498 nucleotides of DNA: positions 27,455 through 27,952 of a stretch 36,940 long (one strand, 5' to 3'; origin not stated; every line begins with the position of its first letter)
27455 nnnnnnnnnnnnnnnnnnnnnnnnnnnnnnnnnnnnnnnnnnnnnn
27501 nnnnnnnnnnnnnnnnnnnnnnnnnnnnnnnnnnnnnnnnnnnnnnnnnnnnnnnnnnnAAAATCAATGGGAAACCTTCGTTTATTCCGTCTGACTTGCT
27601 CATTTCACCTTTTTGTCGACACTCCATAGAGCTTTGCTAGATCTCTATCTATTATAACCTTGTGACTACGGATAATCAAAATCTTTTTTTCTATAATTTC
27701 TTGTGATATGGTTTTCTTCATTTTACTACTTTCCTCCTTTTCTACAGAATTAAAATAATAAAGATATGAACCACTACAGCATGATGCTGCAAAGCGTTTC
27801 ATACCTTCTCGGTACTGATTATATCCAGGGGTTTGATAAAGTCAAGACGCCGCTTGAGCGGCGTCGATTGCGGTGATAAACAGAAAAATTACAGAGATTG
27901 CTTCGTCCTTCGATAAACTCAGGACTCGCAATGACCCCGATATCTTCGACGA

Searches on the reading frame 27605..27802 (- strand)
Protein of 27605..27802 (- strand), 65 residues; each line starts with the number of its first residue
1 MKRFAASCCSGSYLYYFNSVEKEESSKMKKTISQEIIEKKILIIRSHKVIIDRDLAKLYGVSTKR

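Call 9: search_protein_families(library=pfam, proteins=[window:27605-27802:-])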
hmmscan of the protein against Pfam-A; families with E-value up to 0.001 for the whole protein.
window:27605-27802:- (65 aa): 1 family
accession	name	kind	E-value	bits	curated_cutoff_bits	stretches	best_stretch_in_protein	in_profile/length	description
PF10543.14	ORF6N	-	1.1e-05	26.1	27.8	1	39-65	1-27/86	ORF6N domain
